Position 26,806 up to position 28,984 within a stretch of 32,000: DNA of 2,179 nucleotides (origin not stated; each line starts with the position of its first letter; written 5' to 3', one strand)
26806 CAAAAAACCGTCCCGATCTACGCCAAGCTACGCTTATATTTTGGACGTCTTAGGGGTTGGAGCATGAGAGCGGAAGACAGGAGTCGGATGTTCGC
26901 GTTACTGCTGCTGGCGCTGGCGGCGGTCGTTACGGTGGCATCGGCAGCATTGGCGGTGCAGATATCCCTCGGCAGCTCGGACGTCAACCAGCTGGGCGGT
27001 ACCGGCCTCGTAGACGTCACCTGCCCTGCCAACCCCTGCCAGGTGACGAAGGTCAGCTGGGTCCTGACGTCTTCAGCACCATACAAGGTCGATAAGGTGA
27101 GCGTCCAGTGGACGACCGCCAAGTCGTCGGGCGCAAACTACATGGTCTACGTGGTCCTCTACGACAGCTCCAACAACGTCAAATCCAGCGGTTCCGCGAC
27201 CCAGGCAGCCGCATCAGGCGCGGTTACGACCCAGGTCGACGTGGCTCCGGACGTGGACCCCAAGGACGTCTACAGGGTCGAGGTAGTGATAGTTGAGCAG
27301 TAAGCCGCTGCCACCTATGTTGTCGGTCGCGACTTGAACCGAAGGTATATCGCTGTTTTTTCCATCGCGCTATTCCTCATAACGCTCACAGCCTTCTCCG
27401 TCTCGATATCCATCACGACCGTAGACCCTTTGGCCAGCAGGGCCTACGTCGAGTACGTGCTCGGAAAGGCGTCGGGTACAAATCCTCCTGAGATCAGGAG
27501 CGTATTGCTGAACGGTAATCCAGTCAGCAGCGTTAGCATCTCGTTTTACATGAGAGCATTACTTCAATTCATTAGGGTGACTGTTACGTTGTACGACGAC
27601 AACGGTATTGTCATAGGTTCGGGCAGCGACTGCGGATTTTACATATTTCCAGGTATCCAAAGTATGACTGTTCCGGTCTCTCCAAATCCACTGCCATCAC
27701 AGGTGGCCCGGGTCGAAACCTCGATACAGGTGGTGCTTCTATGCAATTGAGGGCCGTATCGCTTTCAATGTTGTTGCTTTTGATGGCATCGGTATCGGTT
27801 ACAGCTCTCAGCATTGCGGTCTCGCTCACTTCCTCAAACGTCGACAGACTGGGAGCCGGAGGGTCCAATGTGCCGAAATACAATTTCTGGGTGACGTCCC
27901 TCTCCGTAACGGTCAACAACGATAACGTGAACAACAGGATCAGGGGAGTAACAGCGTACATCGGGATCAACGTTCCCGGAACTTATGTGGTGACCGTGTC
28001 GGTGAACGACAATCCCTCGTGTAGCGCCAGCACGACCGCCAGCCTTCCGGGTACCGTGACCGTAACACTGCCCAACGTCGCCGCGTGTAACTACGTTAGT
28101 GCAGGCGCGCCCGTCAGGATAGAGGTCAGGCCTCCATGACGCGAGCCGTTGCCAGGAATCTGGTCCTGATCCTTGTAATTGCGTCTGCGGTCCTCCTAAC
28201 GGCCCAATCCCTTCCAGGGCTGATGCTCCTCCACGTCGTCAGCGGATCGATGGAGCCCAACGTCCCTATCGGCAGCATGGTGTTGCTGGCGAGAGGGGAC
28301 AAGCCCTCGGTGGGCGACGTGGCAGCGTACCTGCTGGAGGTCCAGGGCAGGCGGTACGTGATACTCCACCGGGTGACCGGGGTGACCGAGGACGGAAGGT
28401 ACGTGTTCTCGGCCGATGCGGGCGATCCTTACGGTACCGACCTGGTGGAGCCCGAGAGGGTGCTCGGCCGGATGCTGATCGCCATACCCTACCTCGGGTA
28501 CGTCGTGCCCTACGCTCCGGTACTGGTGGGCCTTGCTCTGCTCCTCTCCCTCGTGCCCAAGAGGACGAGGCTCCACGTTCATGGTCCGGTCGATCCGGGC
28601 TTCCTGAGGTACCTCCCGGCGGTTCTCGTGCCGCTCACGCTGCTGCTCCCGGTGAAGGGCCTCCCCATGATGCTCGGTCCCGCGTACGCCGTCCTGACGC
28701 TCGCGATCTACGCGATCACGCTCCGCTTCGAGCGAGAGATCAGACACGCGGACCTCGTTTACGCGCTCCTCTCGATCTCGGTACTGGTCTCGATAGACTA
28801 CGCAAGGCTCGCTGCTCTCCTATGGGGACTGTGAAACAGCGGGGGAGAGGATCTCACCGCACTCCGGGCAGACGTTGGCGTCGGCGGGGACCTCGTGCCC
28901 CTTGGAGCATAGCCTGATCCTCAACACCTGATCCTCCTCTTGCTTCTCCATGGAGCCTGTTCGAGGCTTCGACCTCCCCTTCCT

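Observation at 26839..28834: Cassette of three paralogous ~110-aa secreted beta-rich proteins coupled to a dedicated Sec11/SipW-type signal peptidase: candidate undescribed archaeal surface-fibre system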

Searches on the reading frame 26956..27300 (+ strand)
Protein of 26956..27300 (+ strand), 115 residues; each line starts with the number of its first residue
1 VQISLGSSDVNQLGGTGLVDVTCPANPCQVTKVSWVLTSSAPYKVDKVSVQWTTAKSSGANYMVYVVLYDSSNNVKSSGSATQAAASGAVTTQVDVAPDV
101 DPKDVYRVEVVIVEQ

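Call 49: search_protein_representatives(alignment_id=A3)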
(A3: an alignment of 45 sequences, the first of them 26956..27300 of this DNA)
Query: 45 sequences, 115 profile positions. Proteins with E-value up to 0.001 (for the whole library): 90; up to 1e-10: 38; up to 1e-30: 6. The best 90 are listed.
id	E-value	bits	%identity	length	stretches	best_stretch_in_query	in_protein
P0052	1.9e-41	157.5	-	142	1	1-115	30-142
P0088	4.0e-36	140.4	-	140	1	1-115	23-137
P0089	1.6e-35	138.5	-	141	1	1-115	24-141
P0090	1.6e-34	135.2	-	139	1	1-115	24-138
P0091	3.3e-33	131.0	-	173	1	1-114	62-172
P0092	7.7e-31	123.3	-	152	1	1-115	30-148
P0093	1.7e-28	115.8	-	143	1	1-112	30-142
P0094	2.2e-27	112.2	-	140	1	1-115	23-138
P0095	1.5e-26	109.6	-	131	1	1-114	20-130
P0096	1.1e-24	103.6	-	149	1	1-115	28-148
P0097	4.1e-24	101.7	-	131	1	2-114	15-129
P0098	3.8e-22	95.3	-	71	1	45-115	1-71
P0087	6.4e-22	94.6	-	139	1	3-113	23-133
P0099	6.8e-22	94.5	-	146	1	3-114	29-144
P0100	1.2e-21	93.7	-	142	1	1-114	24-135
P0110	5.1e-15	72.4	-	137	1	2-115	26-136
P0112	1.3e-14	71.0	-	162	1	1-114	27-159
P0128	3.8e-08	50.2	-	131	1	6-114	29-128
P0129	6.6e-08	49.4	-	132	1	4-113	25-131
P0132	4.8e-07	46.7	-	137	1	4-112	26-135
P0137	2.1e-06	44.6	-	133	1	4-115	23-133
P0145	2.0e-05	41.4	-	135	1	4-113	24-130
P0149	6.2e-05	39.8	-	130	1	4-113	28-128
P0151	8.3e-05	39.4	-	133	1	5-113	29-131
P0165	5.0e-04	36.9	-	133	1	7-114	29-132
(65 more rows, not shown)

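Call 51: list_cluster_members(proteins=[P0128, P0129, P0132, P0137, P0145, P0149, P0151, P0165, P0110, P0112])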
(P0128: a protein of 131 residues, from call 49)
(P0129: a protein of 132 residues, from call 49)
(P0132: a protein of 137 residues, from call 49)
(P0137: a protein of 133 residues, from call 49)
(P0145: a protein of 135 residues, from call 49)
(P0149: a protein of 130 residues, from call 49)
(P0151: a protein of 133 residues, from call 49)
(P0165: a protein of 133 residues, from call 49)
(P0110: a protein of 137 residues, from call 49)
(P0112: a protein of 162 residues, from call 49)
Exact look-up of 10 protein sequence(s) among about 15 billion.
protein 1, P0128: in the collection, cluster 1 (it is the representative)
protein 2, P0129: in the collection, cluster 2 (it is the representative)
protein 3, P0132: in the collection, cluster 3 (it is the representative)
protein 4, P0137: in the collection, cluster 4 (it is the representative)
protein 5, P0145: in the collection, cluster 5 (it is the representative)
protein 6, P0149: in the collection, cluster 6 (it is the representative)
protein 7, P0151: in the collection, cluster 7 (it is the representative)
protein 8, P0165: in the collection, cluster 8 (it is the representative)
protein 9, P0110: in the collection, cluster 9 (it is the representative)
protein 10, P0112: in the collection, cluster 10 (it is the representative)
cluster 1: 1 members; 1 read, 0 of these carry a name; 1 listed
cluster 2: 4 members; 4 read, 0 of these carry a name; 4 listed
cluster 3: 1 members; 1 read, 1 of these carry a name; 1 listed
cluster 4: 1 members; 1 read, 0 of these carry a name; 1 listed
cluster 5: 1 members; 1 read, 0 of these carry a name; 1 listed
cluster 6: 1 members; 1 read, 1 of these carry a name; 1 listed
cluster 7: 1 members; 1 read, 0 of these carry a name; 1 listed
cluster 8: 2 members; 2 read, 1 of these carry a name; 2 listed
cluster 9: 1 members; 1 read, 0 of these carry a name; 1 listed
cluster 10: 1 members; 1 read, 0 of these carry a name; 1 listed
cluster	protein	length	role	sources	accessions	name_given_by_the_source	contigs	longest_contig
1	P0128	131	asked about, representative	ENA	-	-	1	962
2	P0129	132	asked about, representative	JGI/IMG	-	-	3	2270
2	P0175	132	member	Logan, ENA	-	-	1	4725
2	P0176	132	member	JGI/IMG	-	-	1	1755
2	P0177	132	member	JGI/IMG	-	-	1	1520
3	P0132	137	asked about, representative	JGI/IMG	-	hypothetical protein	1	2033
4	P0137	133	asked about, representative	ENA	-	-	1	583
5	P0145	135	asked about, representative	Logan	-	-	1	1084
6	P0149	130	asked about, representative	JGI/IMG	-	hypothetical protein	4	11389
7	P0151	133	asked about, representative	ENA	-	-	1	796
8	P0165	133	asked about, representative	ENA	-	-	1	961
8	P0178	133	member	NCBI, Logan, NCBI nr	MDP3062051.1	MAG: hypothetical protein Q8O40_02375 [Chloroflexota bacterium] | hypothetical protein [Chloroflexota bacterium]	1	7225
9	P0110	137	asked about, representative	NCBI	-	-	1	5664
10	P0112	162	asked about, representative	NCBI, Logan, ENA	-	-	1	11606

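Call 52: find_encoding_contigs(protein=P0149, flank=6000, max_places=2)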
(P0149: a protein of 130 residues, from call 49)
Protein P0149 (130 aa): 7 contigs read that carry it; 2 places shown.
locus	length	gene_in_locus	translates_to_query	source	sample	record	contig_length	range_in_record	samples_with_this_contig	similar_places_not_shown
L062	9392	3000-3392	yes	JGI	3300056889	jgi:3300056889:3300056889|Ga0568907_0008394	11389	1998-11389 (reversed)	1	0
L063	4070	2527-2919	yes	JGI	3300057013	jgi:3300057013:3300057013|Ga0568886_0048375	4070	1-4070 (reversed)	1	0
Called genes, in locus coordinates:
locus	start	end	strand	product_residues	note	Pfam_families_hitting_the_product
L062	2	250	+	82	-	?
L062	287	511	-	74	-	PF01527:HTH_Tnp_1 (faint), PF13542:HTH_Tnp_ISL3 (faint), PF12728:HTH_17, PF13411:MerR_1, PF00376:MerR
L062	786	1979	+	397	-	PF07730:HisKA_3, PF02518:HATPase_c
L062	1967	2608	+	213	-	PF00072:Response_reg, PF13384:HTH_23 (faint), PF00196:GerE, PF04545:Sigma70_r4 (weak), PF08281:Sigma70_r4_2 (weak), PF13412:HTH_24 (weak)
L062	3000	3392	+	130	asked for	-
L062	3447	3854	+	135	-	-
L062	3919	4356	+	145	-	-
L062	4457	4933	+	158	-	PF00717:Peptidase_S24 (weak), PF10502:Peptidase_S26 (faint)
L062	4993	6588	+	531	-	PF17231:DUF5305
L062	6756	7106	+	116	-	PF04545:Sigma70_r4, PF13384:HTH_23 (faint), PF13411:MerR_1 (faint), PF13518:HTH_28 (faint), PF08281:Sigma70_r4_2 (faint), PF00376:MerR (weak), PF12728:HTH_17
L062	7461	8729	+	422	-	PF00330:Aconitase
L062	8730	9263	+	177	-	PF00694:Aconitase_C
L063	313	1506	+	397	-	PF07730:HisKA_3, PF02518:HATPase_c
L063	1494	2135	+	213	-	PF00072:Response_reg, PF13384:HTH_23 (faint), PF00196:GerE, PF04545:Sigma70_r4 (weak), PF08281:Sigma70_r4_2 (weak), PF13412:HTH_24 (weak)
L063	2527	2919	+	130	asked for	-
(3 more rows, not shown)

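Call 53: find_encoding_contigs(protein=P0112, flank=6000, max_places=2)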
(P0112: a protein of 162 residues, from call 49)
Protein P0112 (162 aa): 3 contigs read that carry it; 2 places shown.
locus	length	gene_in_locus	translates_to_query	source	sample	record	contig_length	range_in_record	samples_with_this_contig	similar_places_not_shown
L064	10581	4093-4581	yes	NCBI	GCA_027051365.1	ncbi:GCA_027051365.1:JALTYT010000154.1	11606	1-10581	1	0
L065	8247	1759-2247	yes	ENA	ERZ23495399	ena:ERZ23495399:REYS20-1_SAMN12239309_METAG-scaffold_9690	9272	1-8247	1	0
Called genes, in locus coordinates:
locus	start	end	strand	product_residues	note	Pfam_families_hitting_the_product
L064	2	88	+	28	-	?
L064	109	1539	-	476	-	PF01565:FAD_binding_4, PF02913:FAD-oxidase_C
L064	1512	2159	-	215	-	-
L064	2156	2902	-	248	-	-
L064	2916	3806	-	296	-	PF00005:ABC_tran, PF13304:AAA_21 (weak)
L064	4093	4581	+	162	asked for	-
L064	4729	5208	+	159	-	-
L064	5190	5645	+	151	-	-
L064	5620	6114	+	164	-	-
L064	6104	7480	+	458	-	-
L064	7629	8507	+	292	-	-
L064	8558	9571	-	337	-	PF00389:2-Hacid_dh, PF02826:2-Hacid_dh_C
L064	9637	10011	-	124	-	-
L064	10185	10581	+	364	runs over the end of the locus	PF07690:MFS_1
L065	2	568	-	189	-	?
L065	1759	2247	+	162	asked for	-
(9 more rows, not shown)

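Call 62: find_encoding_contigs(protein=P0178, flank=6000, max_places=2)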
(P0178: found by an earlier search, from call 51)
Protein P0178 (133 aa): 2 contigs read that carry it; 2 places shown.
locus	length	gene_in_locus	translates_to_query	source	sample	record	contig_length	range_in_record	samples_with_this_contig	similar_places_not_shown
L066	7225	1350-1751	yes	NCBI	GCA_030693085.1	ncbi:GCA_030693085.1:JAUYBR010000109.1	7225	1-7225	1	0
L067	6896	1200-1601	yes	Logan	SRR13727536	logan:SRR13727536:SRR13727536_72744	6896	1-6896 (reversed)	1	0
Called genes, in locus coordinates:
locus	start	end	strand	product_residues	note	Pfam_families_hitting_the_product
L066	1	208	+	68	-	?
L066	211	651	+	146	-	-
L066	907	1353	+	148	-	-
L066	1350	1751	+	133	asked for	-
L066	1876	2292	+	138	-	-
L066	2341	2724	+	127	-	-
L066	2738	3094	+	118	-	-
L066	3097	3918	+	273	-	-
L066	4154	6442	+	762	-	PF18998:Flg_new_2 (faint)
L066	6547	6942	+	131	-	PF00072:Response_reg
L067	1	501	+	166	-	?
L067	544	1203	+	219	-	-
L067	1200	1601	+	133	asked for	-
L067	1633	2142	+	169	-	-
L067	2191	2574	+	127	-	-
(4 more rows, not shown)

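Call 63: find_encoding_contigs(protein=P0110, flank=6000, max_places=2)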
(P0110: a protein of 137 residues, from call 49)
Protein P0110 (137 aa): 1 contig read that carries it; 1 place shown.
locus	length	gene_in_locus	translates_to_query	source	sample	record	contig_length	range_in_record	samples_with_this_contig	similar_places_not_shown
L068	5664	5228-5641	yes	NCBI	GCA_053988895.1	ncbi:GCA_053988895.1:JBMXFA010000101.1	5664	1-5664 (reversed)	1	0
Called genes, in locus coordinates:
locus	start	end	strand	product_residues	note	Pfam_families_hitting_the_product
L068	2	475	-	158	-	?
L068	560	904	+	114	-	-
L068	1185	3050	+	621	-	PF02730:AFOR_N, PF01314:AFOR_C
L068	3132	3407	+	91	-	PF02597:ThiS (weak)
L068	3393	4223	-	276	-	-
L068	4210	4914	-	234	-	PF01177:Asp_Glu_race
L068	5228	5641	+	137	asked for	-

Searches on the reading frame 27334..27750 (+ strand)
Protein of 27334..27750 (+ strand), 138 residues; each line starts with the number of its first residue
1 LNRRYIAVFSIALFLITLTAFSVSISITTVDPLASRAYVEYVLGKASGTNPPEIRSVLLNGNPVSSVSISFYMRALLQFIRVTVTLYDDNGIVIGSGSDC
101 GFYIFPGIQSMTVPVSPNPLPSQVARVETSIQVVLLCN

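Call 4: search_protein_families(library=pfam, proteins=[window:27334-27750:+], max_evalue=1)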
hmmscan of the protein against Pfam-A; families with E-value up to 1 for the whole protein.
window:27334-27750:+ (138 aa): 0 families

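Call 5: search_protein_families(library=ncbifam, proteins=[window:27334-27750:+], max_evalue=1)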
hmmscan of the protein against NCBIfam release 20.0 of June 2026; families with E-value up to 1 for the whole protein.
window:27334-27750:+ (138 aa): 1 family
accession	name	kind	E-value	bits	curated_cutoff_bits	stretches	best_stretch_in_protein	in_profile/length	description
NF038353.1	FxLYD_dom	domain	0.0049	16.7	23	1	80-106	21-47/71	FxLYD domain-containing protein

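Call 20: find_homologous_proteins(query=window:27334-27750:+, max_evalue=0.01)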
Query window:27334-27750:+ (138 aa): 4 proteins with E <= 0.01 among 185 candidates.
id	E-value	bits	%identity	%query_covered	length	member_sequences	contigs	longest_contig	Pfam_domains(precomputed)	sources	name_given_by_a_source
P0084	5.5e-81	287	100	100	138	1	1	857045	-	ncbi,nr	ncbi:MAG: hypothetical protein NYU90_03125 [Aigarchaeota archaeon]|nr:hypothetical protein [Candidat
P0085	1.5e-54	201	75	99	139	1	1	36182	-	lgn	-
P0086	2.2e-53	197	76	99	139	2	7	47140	-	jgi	-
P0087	5.8e-40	154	58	99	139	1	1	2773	-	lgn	-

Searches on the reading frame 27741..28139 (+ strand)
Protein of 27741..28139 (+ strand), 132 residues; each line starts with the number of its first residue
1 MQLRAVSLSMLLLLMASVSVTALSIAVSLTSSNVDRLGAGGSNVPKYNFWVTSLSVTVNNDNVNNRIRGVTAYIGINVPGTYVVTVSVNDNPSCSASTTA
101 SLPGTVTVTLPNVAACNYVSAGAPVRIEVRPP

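Call 4: search_protein_families(library=pfam, proteins=[window:27741-28139:+], max_evalue=1)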
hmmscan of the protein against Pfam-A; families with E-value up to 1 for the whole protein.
window:27741-28139:+ (132 aa): 0 families

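Call 5: search_protein_families(library=ncbifam, proteins=[window:27741-28139:+], max_evalue=1)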
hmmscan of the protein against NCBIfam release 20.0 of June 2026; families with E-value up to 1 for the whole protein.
window:27741-28139:+ (132 aa): 0 families

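Call 19: find_homologous_proteins(query=window:27741-28139:+, max_evalue=0.01)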
Query window:27741-28139:+ (132 aa): 4 proteins with E <= 0.01 among 97 candidates.
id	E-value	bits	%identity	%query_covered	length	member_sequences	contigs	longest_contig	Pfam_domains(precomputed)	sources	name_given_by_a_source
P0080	2.4e-65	236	100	89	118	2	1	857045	-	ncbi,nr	ncbi:MAG: hypothetical protein NYU90_03130 [Aigarchaeota archaeon]|nr:hypothetical protein [Candidat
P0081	4.6e-53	196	85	89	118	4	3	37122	-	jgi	-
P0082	3.5e-51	190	73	100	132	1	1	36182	-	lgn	-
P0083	4.8e-47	177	71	98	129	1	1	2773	-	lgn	-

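Call 80: predict_structure(alignment_id=A6)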
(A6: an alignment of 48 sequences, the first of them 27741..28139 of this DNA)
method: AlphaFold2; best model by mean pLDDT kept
length: 132 residues; sequences in the alignment: 48
mean_pLDDT: 73.4   pTM: 0.59
mean pLDDT of the five models: 73.4, 71.3, 70.7, 70.4, 70.0
residues with pLDDT >= 90: 52; 70-90: 28; 50-70: 19; < 50: 33
segments of 3 or more residues with pLDDT < 50: 1-4, 15-43
pLDDT, mean of each block of 10 residues (from residue 1): 48 47 39 45 65 88 81 93 92 93 96 84 82 82
secondary structure, 60 per line:
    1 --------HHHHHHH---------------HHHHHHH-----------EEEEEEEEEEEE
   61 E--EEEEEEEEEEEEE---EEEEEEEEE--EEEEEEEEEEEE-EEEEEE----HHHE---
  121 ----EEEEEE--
elements in order: H9-15 H31-37 E49-61 E64-76 E80-88 E91-102 E104-109 E125-130

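Call 83: fold_search(model_id=the predicted structure, library=pdb)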
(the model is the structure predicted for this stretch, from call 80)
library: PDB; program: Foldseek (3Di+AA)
matches with E <= 10: 938; with E <= 0.001: 0
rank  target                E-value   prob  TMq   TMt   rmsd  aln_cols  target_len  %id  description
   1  2vl4_A                3.9e-02  0.47  0.22  0.05   6.5        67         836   25  Structural and biochemical evidence for a boat-like transition state in beta-mannosidases (released 2008-04-01)
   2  2vmf_A                4.1e-02  0.47  0.22  0.05   6.5        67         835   25  Structural and biochemical evidence for a boat-like transition state in beta-mannosidases (released 2008-04-01)
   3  6byg_B                4.6e-02  0.94  0.33  0.06   8.1        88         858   15  Crystal structure of the nucleophile mutant (E575A) of the GH2 exo-beta-mannanase from Xanthomonas axonopodis pv. citr (released 2018-07-18)
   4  2vot_B                4.6e-02  0.44  0.22  0.05   6.5        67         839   25  Structural and biochemical evidence for a boat-like transition state in beta-mannosidases (released 2008-04-01)
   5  2vqu_A                5.1e-02  0.41  0.22  0.05   6.5        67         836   25  Structural and biochemical evidence for a boat-like transition state in beta-mannosidases (released 2008-04-01)
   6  2vjx_B                5.1e-02  0.41  0.22  0.05   6.5        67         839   25  Structural and biochemical evidence for a boat-like transition state in beta-mannosidases (released 2008-04-01)
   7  6byc                  5.4e-02  0.92  0.33  0.06   8.1        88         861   15  Crystal structure of the GH2 exo-beta-mannanase from Xanthomonas axonopodis pv. citri (released 2018-07-18)
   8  2vo5_A                5.4e-02  0.41  0.22  0.05   6.5        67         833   25  Structural and biochemical evidence for a boat-like transition state in beta-mannosidases (released 2008-04-01)
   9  2je8_A                6.1e-02  0.66  0.25  0.05   6.4        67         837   22  Structure of a beta-mannosidase from Bacteroides thetaiotaomicron (released 2007-02-06)
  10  2vjx_A                6.1e-02  0.44  0.24  0.05   6.3        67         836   25  Structural and biochemical evidence for a boat-like transition state in beta-mannosidases (released 2008-04-01)
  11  7skp_A                6.8e-02  0.90  0.29  0.46   5.3        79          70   13  De novo synthetic protein DIG14 (tetragonal space group) (released 2022-10-12)
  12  2vr4_A                6.8e-02  0.44  0.24  0.05   6.3        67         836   25  Transition-state mimicry in mannoside hydrolysis: characterisation of twenty six inhibitors and insight into binding f (released 2008-04-08)
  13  2vqu_B                6.8e-02  0.38  0.22  0.05   6.5        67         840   25  Structural and biochemical evidence for a boat-like transition state in beta-mannosidases (released 2008-04-01)
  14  6byg_A                7.2e-02  0.85  0.34  0.07   7.7       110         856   13  Crystal structure of the nucleophile mutant (E575A) of the GH2 exo-beta-mannanase from Xanthomonas axonopodis pv. citr (released 2018-07-18)
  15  2vmf_B                7.2e-02  0.69  0.26  0.05   6.1        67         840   25  Structural and biochemical evidence for a boat-like transition state in beta-mannosidases (released 2008-04-01)
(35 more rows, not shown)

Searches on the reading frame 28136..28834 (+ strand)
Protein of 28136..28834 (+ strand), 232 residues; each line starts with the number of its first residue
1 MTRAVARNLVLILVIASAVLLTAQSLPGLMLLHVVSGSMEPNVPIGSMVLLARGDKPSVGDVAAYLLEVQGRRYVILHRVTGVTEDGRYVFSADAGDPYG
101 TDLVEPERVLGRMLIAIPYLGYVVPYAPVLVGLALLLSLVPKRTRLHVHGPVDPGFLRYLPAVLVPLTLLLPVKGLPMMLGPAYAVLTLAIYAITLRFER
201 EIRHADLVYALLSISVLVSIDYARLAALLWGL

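Call 4: search_protein_families(library=pfam, proteins=[window:28136-28834:+], max_evalue=1)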
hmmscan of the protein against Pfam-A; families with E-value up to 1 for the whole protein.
window:28136-28834:+ (232 aa): 2 families
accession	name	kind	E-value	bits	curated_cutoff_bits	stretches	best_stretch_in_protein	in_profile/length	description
PF00717.28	Peptidase_S24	-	0.0017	18.5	23.3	1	28-95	34-96/116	Peptidase S24-like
PF10502.14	Peptidase_S26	-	0.032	14.6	22.9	1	9-82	4-79/168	Signal peptidase, peptidase S26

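Call 5: search_protein_families(library=ncbifam, proteins=[window:28136-28834:+], max_evalue=1)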
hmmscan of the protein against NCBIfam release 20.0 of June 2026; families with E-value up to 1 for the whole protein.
window:28136-28834:+ (232 aa): 3 families
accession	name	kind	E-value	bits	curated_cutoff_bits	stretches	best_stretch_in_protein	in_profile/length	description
TIGR02228.1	sigpep_I_arch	equivalog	8.9e-15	54.9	51.85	1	10-139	13-145/158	signal peptidase I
NF046067.1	SigPepSipWBacil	equivalog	2.8e-14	53.1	190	1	10-141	19-153/189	signal peptidase I SipW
TIGR02227.1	sigpep_I_bact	equivalog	0.08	12.8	47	1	24-86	15-80/162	signal peptidase I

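Call 73: search_solved_structures(query=window:28136-28834:+, max_evalue=1, show_alignments=2)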
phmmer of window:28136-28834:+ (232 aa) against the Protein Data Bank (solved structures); distinct sequences matched with E-value up to 1: 3.
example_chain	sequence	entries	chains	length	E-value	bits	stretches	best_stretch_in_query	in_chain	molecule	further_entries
7p2p_A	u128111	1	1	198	0.0023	21.1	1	21-123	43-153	Signal peptidase complex catalytic subunit SEC11A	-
7p2q_A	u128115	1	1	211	0.0029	20.8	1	16-123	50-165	Signal peptidase complex catalytic subunit SEC11C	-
9rjb_A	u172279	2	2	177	0.0047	20.1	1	21-123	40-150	Signal peptidase complex catalytic subunit SEC11A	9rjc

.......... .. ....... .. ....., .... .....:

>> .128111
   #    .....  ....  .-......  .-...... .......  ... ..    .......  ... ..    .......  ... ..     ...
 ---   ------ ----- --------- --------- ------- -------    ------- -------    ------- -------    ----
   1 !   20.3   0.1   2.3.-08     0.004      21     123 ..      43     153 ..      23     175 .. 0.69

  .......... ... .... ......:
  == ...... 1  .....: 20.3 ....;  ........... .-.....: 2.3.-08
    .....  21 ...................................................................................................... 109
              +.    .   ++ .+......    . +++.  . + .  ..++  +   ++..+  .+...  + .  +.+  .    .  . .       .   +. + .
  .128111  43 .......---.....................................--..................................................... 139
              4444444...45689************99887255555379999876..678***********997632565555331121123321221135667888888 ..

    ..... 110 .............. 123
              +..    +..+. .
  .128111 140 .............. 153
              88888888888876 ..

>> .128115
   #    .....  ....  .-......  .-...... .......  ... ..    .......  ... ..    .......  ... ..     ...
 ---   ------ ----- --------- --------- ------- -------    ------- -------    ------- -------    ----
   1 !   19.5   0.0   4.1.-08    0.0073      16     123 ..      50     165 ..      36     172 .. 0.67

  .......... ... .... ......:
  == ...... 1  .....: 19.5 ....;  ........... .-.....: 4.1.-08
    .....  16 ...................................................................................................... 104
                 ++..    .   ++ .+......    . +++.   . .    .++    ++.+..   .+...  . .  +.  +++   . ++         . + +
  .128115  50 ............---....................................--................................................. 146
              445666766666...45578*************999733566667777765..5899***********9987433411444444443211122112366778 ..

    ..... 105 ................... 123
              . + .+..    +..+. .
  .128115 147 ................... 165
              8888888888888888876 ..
